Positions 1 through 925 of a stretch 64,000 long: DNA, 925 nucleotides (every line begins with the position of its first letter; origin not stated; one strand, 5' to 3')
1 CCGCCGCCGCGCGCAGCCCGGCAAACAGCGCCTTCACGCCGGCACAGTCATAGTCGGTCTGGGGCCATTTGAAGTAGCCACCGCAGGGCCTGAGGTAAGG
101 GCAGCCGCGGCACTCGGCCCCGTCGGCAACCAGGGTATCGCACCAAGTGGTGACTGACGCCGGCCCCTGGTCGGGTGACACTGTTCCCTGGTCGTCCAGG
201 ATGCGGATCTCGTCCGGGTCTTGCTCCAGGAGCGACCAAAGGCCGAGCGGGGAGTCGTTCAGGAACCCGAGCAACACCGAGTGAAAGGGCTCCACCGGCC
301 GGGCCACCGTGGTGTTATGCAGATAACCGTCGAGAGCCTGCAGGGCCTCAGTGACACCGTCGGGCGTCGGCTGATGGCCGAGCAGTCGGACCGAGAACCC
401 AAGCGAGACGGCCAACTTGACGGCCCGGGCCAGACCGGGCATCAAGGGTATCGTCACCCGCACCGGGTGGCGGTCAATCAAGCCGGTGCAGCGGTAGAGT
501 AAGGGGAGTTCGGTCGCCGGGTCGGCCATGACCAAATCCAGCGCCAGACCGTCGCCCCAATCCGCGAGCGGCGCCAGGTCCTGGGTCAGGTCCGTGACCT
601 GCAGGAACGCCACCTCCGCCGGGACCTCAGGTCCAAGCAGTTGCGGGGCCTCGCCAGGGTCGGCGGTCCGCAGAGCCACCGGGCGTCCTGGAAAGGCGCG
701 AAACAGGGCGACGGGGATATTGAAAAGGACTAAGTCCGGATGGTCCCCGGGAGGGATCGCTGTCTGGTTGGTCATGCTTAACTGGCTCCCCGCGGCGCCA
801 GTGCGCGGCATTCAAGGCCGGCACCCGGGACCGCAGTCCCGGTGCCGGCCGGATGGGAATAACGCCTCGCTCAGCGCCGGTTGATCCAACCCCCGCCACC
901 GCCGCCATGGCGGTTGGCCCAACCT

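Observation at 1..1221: Tat-signal Gly-rich W-x-N-R repeat peptide plus a SPASM-like protein with no radical-SAM motif: candidate atypical RiPP locus cut by the window edge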

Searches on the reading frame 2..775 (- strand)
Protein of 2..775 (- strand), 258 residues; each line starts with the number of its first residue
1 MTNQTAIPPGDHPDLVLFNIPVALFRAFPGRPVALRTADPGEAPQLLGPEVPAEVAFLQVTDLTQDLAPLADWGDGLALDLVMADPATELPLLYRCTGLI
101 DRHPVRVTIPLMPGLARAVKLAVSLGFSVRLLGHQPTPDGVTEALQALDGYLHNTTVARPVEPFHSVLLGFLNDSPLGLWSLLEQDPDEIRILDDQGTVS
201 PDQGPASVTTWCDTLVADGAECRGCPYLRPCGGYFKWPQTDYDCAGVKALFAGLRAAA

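Call 4: search_protein_families(library=ncbifam, proteins=[window:2-775:-], max_evalue=1)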
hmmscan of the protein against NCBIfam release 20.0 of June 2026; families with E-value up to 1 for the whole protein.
window:2-775:- (258 aa): 0 families

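Call 5: search_protein_families(library=pfam, proteins=[window:2-775:-], max_evalue=1)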
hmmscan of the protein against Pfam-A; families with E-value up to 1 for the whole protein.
window:2-775:- (258 aa): 0 families

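Call 7: find_homologous_proteins(query=window:2-775:-, max_evalue=0.001)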
Query window:2-775:- (258 aa): 197 proteins with E <= 0.001 among 3620 candidates; the best 120 are listed.
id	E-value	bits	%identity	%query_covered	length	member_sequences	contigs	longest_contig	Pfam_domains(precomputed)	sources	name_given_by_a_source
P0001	7.8e-172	588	100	100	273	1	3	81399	-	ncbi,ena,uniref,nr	ncbi:hypothetical protein [uncultured Thiodictyon sp.]|uniref:hypothetical protein n=1 Tax=unculture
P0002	2.8e-141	488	82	100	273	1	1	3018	-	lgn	-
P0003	4.0e-118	412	72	100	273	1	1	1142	-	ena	-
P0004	6.9e-115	401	70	100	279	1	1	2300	-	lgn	-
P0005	5.5e-113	395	70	97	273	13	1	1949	-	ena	-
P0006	1.7e-112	394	71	95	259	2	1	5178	-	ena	-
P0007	8.5e-110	385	67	100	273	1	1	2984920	-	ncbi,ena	-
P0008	9.8e-108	378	65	100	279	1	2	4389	-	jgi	jgi:hypothetical protein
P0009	3.6e-107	376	66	99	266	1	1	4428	-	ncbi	-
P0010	3.1e-106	373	66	97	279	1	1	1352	-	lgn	-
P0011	3.9e-106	373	66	100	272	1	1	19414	-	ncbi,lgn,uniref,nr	ncbi:hypothetical protein G3480_19545 [Thiorhodococcus mannitoliphagus]|uniref:Uncharacterized prote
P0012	7.8e-106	372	70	93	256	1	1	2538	-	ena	-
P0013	1.3e-105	371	65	99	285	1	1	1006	-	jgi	jgi:hypothetical protein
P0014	5.3e-105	369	68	95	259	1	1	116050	-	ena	-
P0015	1.8e-104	367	64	100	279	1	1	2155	-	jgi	jgi:hypothetical protein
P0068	1.0e-59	220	44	95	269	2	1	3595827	-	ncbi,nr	ncbi:MAG: hypothetical protein IPM89_09845 [Candidatus Competibacteraceae bacterium]|nr:MAG: hypothe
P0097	2.1e-56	210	45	93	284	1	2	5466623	-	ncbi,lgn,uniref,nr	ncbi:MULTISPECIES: hypothetical protein [Thiorhodovibrio]|uniref:hypothetical protein n=1 Tax=Thiorh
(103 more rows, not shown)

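Call 8: find_encoding_contigs(protein=P0001, flank=10000, max_places=6)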
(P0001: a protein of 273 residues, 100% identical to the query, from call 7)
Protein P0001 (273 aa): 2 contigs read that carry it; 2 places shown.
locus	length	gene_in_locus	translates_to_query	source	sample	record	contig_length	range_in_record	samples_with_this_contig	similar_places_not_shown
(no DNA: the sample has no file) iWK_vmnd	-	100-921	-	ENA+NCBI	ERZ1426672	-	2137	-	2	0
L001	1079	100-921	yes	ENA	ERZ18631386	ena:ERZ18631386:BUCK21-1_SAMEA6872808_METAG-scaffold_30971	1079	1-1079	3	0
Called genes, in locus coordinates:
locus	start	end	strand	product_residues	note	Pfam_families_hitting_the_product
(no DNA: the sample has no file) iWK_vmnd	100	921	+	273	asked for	-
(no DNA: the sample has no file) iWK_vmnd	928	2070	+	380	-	PF04055:Radical_SAM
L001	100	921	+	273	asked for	-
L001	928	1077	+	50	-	?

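Call 10: find_encoding_contigs(protein=P0007, flank=10000, max_places=2)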
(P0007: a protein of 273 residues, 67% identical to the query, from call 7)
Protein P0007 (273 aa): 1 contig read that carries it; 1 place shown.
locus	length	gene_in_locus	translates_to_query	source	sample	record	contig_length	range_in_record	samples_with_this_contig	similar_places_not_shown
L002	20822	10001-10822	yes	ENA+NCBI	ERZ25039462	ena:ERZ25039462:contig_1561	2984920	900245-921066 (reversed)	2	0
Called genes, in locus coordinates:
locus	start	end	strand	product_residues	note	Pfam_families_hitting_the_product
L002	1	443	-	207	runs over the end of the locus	PF01300:Sua5_yciO_yrdC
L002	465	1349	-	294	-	PF02811:PHP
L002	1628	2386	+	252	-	-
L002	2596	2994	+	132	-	-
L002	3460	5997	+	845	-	-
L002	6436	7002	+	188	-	PF00578:AhpC-TSA, PF08534:Redoxin, PF00085:Thioredoxin (weak), PF13905:Thioredoxin_8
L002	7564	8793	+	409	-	PF03150:CCP_MauG, PF00034:Cytochrom_C (faint)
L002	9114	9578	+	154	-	PF13474:SnoaL_3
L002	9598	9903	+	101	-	-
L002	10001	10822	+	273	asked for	-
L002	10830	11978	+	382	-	PF04055:Radical_SAM (weak)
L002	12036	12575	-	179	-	PF00158:Sigma54_activat, PF14532:Sigma54_activ_2 (faint)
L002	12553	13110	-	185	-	PF08448:PAS_4, PF13426:PAS_9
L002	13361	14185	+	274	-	PF00126:HTH_1 (weak), PF03459:TOBE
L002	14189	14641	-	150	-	PF10604:Polyketide_cyc2, PF03364:Polyketide_cyc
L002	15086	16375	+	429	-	PF00082:Peptidase_S8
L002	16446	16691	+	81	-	-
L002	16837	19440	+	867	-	PF01624:MutS_I, PF05188:MutS_II, PF05192:MutS_III, PF05190:MutS_IV, PF00488:MutS_V, PF27441:MutS_C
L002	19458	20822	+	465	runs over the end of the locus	PF01053:Cys_Met_Meta_PP, PF00155:Aminotran_1_2, PF00266:Aminotran_5 (weak)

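Call 11: find_encoding_contigs(protein=P0097, flank=10000, max_places=2)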
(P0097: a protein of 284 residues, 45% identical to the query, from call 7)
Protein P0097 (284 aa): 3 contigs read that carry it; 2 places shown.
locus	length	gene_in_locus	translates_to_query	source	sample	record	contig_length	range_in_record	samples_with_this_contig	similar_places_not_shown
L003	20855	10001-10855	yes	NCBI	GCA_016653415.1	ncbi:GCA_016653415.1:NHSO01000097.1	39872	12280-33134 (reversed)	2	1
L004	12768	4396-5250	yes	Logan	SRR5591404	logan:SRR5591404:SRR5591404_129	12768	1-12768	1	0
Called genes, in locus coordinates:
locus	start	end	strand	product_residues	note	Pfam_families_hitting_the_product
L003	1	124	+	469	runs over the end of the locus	PF00282:Pyridoxal_deC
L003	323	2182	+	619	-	PF10110:GPDPase_memb (weak), PF03009:GDPD, PF13653:GDPD_2 (weak)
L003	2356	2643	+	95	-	-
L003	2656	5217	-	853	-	PF08269:dCache_2, PF17200:sCache_2, PF22673:MCP-like_PDC_1, PF02743:dCache_1 (weak), PF00672:HAMP, PF00015:MCPsignal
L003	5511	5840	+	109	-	PF00282:Pyridoxal_deC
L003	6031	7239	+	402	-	PF03616:Glt_symporter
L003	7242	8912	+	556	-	PF12974:Phosphonate-bd, PF16868:NMT1_3, PF09084:NMT1 (weak)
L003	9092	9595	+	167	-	PF13474:SnoaL_3, PF12680:SnoaL_2 (faint)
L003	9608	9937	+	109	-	-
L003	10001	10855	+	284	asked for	-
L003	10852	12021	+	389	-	PF04055:Radical_SAM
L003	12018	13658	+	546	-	PF11845:Tll0287-like, PF00672:HAMP (faint), PF00015:MCPsignal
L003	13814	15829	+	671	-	PF00072:Response_reg, PF00989:PAS, PF08448:PAS_4, PF13188:PAS_8 (weak), PF13426:PAS_9, PF08447:PAS_3, PF00512:HisKA, PF02518:HATPase_c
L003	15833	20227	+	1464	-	PF00497:SBP_bac_3, PF08448:PAS_4, PF13188:PAS_8 (weak), PF00512:HisKA, PF02518:HATPase_c, PF00072:Response_reg, PF01627:Hpt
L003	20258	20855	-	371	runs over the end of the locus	PF00497:SBP_bac_3, PF10613:Lig_chan-Glu_bd, PF00520:Ion_trans (weak), PF00060:Lig_chan, PF07885:Ion_trans_2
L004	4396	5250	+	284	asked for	-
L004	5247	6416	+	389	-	PF04055:Radical_SAM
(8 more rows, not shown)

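Call 12: find_encoding_contigs(protein=P0068, flank=10000, max_places=2)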
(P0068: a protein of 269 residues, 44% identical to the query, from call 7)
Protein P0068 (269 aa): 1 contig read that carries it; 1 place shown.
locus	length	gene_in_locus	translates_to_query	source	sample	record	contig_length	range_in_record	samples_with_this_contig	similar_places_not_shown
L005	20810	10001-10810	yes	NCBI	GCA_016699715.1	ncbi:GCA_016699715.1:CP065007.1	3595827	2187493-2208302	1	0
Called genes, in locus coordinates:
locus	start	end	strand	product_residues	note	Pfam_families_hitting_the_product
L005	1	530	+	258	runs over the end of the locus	PF00970:FAD_binding_6 (faint), PF00175:NAD_binding_1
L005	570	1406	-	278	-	PF00497:SBP_bac_3, PF10613:Lig_chan-Glu_bd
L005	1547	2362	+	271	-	PF00528:BPD_transp_1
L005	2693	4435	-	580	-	PF00682:HMGL-like, PF22615:IPMS_D2, PF08502:LeuA_dimer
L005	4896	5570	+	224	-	PF01292:Ni_hydr_CYTB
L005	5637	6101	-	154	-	PF01322:Cytochrom_C_2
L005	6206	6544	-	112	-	PF07883:Cupin_2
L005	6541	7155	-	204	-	PF00849:PseudoU_synth_2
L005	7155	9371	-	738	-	PF01734:Patatin, PF07244:POTRA (faint), PF01103:Omp85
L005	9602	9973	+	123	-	-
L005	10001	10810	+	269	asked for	-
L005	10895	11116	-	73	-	-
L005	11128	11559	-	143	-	-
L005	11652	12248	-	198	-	-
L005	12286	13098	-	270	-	PF00561:Abhydrolase_1, PF12146:Hydrolase_4, PF12697:Abhydrolase_6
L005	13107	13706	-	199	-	PF02190:LON_substr_bdg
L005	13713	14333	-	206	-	PF02441:Flavoprotein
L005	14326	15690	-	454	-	PF01225:Mur_ligase, PF08245:Mur_ligase_M, PF02875:Mur_ligase_C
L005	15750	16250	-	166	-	PF04893:Yip1 (weak)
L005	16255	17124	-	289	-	PF01430:HSP33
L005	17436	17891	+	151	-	PF02381:MraZ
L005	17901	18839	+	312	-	PF01795:Methyltransf_5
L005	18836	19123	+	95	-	PF04999:FtsL, PF04977:DivIC (weak)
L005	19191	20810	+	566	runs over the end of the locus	PF03717:PBP_dimer, PF00905:Transpeptidase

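Call 18: search_protein_families(library=ncbifam, proteins=[L002:10830-11975:+, L003:10852-12018:+, L002:9598-9900:+, L003:9608-9934:+, L005:9602-9970:+, P0001, P0068, L002:9114-9575:+], max_evalue=1)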
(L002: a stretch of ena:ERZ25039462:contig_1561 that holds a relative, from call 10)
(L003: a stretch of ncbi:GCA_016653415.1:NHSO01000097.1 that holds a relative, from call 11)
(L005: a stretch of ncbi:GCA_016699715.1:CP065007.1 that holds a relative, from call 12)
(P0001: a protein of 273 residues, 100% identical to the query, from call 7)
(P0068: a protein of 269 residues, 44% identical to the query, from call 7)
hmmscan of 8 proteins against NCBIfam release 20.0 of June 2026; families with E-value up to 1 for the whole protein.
L002:10830-11975:+ (382 aa): 52 families (the best 25 are shown)
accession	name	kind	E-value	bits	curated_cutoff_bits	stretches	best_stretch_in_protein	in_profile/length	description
NF041298.1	rSAM_mat_DynA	equivalog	3.5e-36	124.9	450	1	9-365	4-351/356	dynobactin maturation radical SAM/SPASM protein DynA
TIGR03942.1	sulfatase_rSAM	equivalog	6.6e-34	117.6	349.45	1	14-369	9-359/363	anaerobic sulfatase maturase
NF041300.1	rSAM_mat_DarW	exception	1.1e-31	110.1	650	1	4-369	39-400/415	radical SAM/SPASM peptide maturase DarW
TIGR04083.1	rSAM_pep_methan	hypoth_equivalog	1.4e-24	86.7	300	1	9-364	3-340/376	TIGR04083 family peptide-modifying radical SAM enzyme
TIGR04261.1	rSAM_GlyRichRpt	subfamily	1.2e-23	83.7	310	1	12-350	3-342/363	cyclophane-forming radical SAM/SPASM peptide maturase GrrM/OscB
NF038005.1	rSAM_mat_DarE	equivalog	1.9e-22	79.7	650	1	8-337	76-402/432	darobactin maturation radical SAM/SPASM protein DarE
NF010308.0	PRK13745.1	equivalog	1.4e-21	76.9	484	2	210-364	234-382/412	anaerobic sulfatase-maturation protein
NF041718.1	rSAM_phane_AMC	equivalog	1.8e-17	63.4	425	1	6-350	6-342/362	cyclophane-forming radical SAM peptide maturase AmcB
NF010321.0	PRK13758.1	equivalog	4.7e-17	62.2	441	1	6-363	4-358/370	anaerobic sulfatase-maturase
TIGR04463.1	rSAM_vs_C_rich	equivalog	2.1e-13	49.8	525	1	5-120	81-192/438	TIGR04463 family radical SAM/SPASM RiPP maturase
TIGR04085.1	rSAM_more_4Fe4S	domain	8.3e-13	48.6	27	1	262-353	3-93/93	SPASM domain-containing protein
NF041707.1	rSAM_YhhB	equivalog_domain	3.7e-12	45.8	445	1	15-365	11-363/369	cyclophane-forming radical SAM/SPASM peptide maturase YhhB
TIGR04496.1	rSAM_XyeB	equivalog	6.2e-12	44.9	450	1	8-365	6-367/385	cyclophane-forming radical SAM/SPASM peptide maturase XyeB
TIGR04280.1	geopep_mat_rSAM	hypoth_equivalog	4.4e-11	42.4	400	2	4-98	82-176/428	geopeptide radical SAM maturase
TIGR04334.1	rSAM_Clo7bot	equivalog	6.8e-11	41.5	600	1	3-339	87-409/440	radical SAM/SPASM domain Clo7bot peptide maturase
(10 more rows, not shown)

L003:10852-12018:+ (389 aa): 64 families (the best 25 are shown)
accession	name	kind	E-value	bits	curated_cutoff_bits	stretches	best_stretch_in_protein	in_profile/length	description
TIGR03942.1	sulfatase_rSAM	equivalog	3.2e-40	138.3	349.45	1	13-375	7-360/363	anaerobic sulfatase maturase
NF041298.1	rSAM_mat_DynA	equivalog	3.1e-39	135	450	1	11-372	5-353/356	dynobactin maturation radical SAM/SPASM protein DynA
NF041300.1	rSAM_mat_DarW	exception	3.1e-35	121.8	650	1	6-374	40-400/415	radical SAM/SPASM peptide maturase DarW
TIGR04083.1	rSAM_pep_methan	hypoth_equivalog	7.5e-29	100.8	300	1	10-373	3-344/376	TIGR04083 family peptide-modifying radical SAM enzyme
NF038005.1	rSAM_mat_DarE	equivalog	6.5e-28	97.7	650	1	2-343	69-403/432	darobactin maturation radical SAM/SPASM protein DarE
NF010308.0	PRK13745.1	equivalog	1.3e-23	83.7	484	1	15-368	22-381/412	anaerobic sulfatase-maturation protein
TIGR04261.1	rSAM_GlyRichRpt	subfamily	4.9e-22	78.5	310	1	13-351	3-338/363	cyclophane-forming radical SAM/SPASM peptide maturase GrrM/OscB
NF010321.0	PRK13758.1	equivalog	1.4e-19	70.5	441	1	10-376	8-366/370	anaerobic sulfatase-maturase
NF041718.1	rSAM_phane_AMC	equivalog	3.6e-18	65.7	425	1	8-358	7-346/362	cyclophane-forming radical SAM peptide maturase AmcB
NF047865.1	rSAM_PapB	equivalog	2.2e-16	60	340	1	8-349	4-325/330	PapB family radical SAM/SPASM ranthipeptide maturase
TIGR04085.1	rSAM_more_4Fe4S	domain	3.7e-15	56.1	27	1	266-358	4-93/93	SPASM domain-containing protein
NF041707.1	rSAM_YhhB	equivalog_domain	1.2e-14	54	445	2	224-373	220-366/369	cyclophane-forming radical SAM/SPASM peptide maturase YhhB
TIGR03978.1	rSAM_paired_1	equivalog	4.3e-14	52.1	370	2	10-174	86-252/466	His-Xaa-Ser system radical SAM maturase HxsB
TIGR03906.1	quino_hemo_SAM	equivalog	4.3e-14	52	453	1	9-352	96-426/467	quinohemoprotein amine dehydrogenase maturation protein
TIGR04280.1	geopep_mat_rSAM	hypoth_equivalog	6.5e-13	48.4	400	2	5-99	82-176/428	geopeptide radical SAM maturase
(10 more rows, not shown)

L002:9598-9900:+ (101 aa): 1 family
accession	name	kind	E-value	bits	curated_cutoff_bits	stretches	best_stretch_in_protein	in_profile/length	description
TIGR04260.1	Cyano_gly_rpt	equivalog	0.0064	17.1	31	1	49-100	63-117/118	GrrA/OscA1 family cyclophane-containing rSAM-modified RiPP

L003:9608-9934:+ (109 aa): 0 families

L005:9602-9970:+ (123 aa): 0 families

P0001 (273 aa): 0 families

P0068 (269 aa): 2 families
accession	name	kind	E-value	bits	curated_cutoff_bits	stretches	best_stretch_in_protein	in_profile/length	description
TIGR04085.1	rSAM_more_4Fe4S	domain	0.062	13.7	27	1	205-232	45-72/93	SPASM domain-containing protein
TIGR03977.1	rSAM_pair_HxsC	equivalog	0.1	11.4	267.9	1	218-236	273-291/292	His-Xaa-Ser system radical SAM maturase HxsC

L002:9114-9575:+ (154 aa): 2 families
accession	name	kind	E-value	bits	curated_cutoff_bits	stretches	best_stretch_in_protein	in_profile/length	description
TIGR02246.1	TIGR02246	subfamily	8.5e-08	32.2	33.95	1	29-147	6-122/128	SgcJ/EcaC family oxidoreductase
NF033625.1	HpxZ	equivalog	0.0019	18.6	135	1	26-77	8-57/122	oxalurate catabolism protein HpxZ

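Call 19: search_protein_families(library=pfam, proteins=[L002:10830-11975:+, L003:10852-12018:+, L002:9598-9900:+, L003:9608-9934:+, L005:9602-9970:+, P0001, P0068], max_evalue=1)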
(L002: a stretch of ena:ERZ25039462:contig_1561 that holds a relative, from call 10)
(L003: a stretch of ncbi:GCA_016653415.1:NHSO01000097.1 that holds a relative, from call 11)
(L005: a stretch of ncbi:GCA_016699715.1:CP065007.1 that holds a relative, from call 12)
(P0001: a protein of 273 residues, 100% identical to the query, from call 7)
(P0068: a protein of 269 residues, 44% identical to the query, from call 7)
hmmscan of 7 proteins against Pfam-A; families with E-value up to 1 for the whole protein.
L002:10830-11975:+ (382 aa): 3 families
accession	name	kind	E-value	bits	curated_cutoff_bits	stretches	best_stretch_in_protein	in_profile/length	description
PF04055.27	Radical_SAM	-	3.9e-07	30.8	29.5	1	12-157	3-143/166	Radical SAM superfamily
PF13186.11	SPASM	-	0.015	16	21.5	1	262-322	5-66/67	Iron-sulfur cluster-binding domain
PF13353.11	Fer4_12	-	0.071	13.8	22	1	15-67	14-65/137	4Fe-4S single cluster domain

L003:10852-12018:+ (389 aa): 3 families
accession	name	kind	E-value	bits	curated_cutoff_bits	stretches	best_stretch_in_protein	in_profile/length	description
PF04055.27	Radical_SAM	-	3.4e-10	40.8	29.5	1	13-160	3-146/166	Radical SAM superfamily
PF13186.11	SPASM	-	0.00011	22.8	21.5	1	267-331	5-67/67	Iron-sulfur cluster-binding domain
PF13353.11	Fer4_12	-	0.045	14.5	22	1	12-68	10-65/137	4Fe-4S single cluster domain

L002:9598-9900:+ (101 aa): 0 families

L003:9608-9934:+ (109 aa): 0 families

L005:9602-9970:+ (123 aa): 0 families

P0001 (273 aa): 0 families

P0068 (269 aa): 0 families

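Call 27: find_related_loci(query=A1, collection=genome_contigs, flank=6000)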
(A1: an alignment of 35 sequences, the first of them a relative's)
Query A1 (273 aa) in genome_contigs; peptide patterns used: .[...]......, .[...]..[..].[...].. (x = any residue, [..] = any of these).
158 stretches matched a pattern; 133 encode a relative of the query (tblastn E <= 1e-3); the best 80 are kept; 80 distinct loci.
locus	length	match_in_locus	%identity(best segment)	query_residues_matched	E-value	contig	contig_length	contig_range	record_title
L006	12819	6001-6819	67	1-273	2e-117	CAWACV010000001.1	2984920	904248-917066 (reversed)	MAG: uncultured Gammaproteobacteria bacterium isolate MFD00905.bin.3.183 genome assembly, contig: contig_1561, whole gen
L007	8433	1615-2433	68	1-273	4e-116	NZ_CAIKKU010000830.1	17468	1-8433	MAG: uncultured Thiodictyon sp. isolate Loclat_bin-12166, whole genome shotgun sequence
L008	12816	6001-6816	65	1-273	4e-112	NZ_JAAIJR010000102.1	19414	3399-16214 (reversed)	Thiorhodococcus mannitoliphagus strain DSM 18266 NODE_102_length_19414_cov_24.5672, whole genome shotgun sequence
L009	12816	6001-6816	63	2-273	2e-110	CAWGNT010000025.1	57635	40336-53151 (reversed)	MAG: uncultured Gammaproteobacteria bacterium isolate MFD05684.bin.1.156 genome assembly, contig: contig_69833, whole ge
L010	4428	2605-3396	63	1-271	8e-110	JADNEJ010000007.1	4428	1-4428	MAG: Candidatus Thiodictyon intracellulare isolate CTI01 Pseudoblepharisma_tenue_000000003823, whole genome shotgun sequ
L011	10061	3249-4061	63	1-271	5e-109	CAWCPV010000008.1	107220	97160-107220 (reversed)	MAG: uncultured Gammaproteobacteria bacterium isolate MFD04944.bin.2.154 genome assembly, contig: contig_48119, whole ge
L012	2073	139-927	63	11-273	2e-114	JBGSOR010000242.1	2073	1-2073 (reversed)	MAG: Chromatiaceae bacterium isolate JTS-AC285 k141_3003090, whole genome shotgun sequence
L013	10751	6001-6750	64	20-269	5e-102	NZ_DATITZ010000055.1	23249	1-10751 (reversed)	MAG: Thiocapsa sp. isolate SMAG_U15968 k141_1052327, whole genome shotgun sequence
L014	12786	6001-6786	66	11-270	3e-100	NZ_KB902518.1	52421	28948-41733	Lamprocystis purpurea DSM 4197 A39ODRAFT_scaffold_48.49, whole genome shotgun sequence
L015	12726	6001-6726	63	11-252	5e-99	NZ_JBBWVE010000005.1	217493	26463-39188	MAG: Thiocapsa sp. C3-3m C3-3m-Cardenillas-CDS8, whole genome shotgun sequence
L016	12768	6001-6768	63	15-270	2e-98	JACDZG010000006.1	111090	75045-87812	MAG: Chromatiaceae bacterium isolate ppb02 NODE_7_length_111090_cov_249.903697, whole genome shotgun sequence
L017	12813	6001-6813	62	2-270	3e-93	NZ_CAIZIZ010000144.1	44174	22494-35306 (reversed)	MAG: uncultured Lamprocystis sp. isolate Loc080925-5-5m_bin-0833, whole genome shotgun sequence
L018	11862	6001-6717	63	16-254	2e-88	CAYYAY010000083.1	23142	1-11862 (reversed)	MAG TPA_asm: uncultured Lamprocystis sp. isolate SRP242652_co2_206 genome assembly, contig: NODE_2491_length_23142_cov_2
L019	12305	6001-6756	56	20-271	1e-86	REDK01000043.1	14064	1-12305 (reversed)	MAG: Chromatiaceae bacterium isolate GEM2.Bin25 NODE_5871_length_14064_cov_11.1595, whole genome shotgun sequence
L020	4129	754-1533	46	16-265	1e-70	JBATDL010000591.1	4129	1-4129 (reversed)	MAG: Candidatus Competibacter sp. isolate MFD10475_ilm_asm_bin27 k127_193124, whole genome shotgun sequence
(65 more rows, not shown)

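Call 33: predict_structure(alignment_id=A1)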
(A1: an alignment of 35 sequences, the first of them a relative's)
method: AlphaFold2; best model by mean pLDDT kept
length: 273 residues; sequences in the alignment: 35
mean_pLDDT: 91.3   pTM: 0.87
mean pLDDT of the five models: 91.3, 91.2, 91.0, 90.5, 90.4
residues with pLDDT >= 90: 236; 70-90: 20; 50-70: 4; < 50: 13
segments of 3 or more residues with pLDDT < 50: 1-13
pLDDT, mean of each block of 10 residues (from residue 1): 36 74 94 96 95 96 96 95 97 96 97 97 96 95 97 82 96 94 93 93 90 90 93 95 96 97 95 80
secondary structure, 60 per line:
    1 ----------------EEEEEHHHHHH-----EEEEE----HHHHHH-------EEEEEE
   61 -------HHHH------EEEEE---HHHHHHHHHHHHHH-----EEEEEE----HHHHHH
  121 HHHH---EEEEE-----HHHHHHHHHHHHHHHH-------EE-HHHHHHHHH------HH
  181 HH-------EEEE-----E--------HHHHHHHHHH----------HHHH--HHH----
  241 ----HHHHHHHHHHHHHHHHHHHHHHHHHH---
elements in order: E17-21 H22-27 E33-37 H42-47 E55-60 H68-71 E78-82 H86-99 E105-110 H115-124 E128-132 H138-153 H164-172 H179-182 E190-193 H208-217 H228-231 H245-270
